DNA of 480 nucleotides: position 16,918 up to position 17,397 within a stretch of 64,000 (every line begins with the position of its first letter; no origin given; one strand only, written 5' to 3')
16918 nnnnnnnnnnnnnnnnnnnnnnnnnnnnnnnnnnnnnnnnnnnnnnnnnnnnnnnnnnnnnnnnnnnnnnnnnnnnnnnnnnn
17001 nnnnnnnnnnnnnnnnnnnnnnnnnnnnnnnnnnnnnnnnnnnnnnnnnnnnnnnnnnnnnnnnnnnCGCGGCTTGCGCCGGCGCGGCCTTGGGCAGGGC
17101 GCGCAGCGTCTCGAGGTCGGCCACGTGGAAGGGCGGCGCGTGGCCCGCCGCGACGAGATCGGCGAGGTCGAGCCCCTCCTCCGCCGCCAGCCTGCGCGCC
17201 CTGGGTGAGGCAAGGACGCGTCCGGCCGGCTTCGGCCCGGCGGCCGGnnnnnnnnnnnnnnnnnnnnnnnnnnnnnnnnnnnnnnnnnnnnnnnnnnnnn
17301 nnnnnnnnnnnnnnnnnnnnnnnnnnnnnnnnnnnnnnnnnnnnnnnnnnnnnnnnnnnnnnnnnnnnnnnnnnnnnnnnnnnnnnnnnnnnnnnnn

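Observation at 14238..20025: Split E2: lipoyl domains and catalytic core are encoded by different genes separated by an ALDH gene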

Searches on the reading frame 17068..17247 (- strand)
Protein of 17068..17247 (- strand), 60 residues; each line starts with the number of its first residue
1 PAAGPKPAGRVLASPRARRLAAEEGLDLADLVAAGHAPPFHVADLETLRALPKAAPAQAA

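Call 61: search_solved_structures(query=window:17068-17247:-, max_evalue=1, show_alignments=4)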
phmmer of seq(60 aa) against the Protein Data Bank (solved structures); distinct sequences matched with E-value up to 1: 10.
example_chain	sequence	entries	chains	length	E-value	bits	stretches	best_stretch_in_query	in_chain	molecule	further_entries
8piu_B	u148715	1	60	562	0.0039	20.9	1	2-60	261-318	Dihydrolipoyllysine-residue acetyltransferase component of pyruvate dehydrogenase complex,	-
6ct0_0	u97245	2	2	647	0.0047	20.6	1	2-60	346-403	Dihydrolipoyllysine-residue acetyltransferase component of pyruvate dehydrogenase complex,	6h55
7qjm_A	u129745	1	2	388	0.012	19.4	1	8-52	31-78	alpha/beta-hydrolase (202)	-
1w4i_A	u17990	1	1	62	0.021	18.6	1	10-49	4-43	PYRUVATE DEHYDROGENASE E2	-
2coo_A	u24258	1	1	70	0.2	15.6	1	10-37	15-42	Lipoamide acyltransferase component of branched-chain alpha-keto acid dehydrogenase comple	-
1w4j_A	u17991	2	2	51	0.2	15.5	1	10-46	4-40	PYRUVATE DEHYDROGENASE E2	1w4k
1zwv_A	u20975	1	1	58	0.22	15.4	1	9-36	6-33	Lipoamide acyltransferase component of branched-chain alpha-keto acid dehydrogenase comple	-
4v0h_A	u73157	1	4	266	0.45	14.4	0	14-43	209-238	METALLO-BETA-LACTAMASE DOMAIN-CONTAINING PROTEIN 1 1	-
1w3d_A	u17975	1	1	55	0.52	14.2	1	6-35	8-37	DIHYDROLIPOYLLYSINE-RESIDUE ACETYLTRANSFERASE COMPONENT OF PYRUVATE DEHYDROGENASE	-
1w85_I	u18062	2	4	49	0.75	13.8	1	7-35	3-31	DIHYDROLIPOYLLYSINE-RESIDUE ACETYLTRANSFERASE COMPONENT OF PYRUVATE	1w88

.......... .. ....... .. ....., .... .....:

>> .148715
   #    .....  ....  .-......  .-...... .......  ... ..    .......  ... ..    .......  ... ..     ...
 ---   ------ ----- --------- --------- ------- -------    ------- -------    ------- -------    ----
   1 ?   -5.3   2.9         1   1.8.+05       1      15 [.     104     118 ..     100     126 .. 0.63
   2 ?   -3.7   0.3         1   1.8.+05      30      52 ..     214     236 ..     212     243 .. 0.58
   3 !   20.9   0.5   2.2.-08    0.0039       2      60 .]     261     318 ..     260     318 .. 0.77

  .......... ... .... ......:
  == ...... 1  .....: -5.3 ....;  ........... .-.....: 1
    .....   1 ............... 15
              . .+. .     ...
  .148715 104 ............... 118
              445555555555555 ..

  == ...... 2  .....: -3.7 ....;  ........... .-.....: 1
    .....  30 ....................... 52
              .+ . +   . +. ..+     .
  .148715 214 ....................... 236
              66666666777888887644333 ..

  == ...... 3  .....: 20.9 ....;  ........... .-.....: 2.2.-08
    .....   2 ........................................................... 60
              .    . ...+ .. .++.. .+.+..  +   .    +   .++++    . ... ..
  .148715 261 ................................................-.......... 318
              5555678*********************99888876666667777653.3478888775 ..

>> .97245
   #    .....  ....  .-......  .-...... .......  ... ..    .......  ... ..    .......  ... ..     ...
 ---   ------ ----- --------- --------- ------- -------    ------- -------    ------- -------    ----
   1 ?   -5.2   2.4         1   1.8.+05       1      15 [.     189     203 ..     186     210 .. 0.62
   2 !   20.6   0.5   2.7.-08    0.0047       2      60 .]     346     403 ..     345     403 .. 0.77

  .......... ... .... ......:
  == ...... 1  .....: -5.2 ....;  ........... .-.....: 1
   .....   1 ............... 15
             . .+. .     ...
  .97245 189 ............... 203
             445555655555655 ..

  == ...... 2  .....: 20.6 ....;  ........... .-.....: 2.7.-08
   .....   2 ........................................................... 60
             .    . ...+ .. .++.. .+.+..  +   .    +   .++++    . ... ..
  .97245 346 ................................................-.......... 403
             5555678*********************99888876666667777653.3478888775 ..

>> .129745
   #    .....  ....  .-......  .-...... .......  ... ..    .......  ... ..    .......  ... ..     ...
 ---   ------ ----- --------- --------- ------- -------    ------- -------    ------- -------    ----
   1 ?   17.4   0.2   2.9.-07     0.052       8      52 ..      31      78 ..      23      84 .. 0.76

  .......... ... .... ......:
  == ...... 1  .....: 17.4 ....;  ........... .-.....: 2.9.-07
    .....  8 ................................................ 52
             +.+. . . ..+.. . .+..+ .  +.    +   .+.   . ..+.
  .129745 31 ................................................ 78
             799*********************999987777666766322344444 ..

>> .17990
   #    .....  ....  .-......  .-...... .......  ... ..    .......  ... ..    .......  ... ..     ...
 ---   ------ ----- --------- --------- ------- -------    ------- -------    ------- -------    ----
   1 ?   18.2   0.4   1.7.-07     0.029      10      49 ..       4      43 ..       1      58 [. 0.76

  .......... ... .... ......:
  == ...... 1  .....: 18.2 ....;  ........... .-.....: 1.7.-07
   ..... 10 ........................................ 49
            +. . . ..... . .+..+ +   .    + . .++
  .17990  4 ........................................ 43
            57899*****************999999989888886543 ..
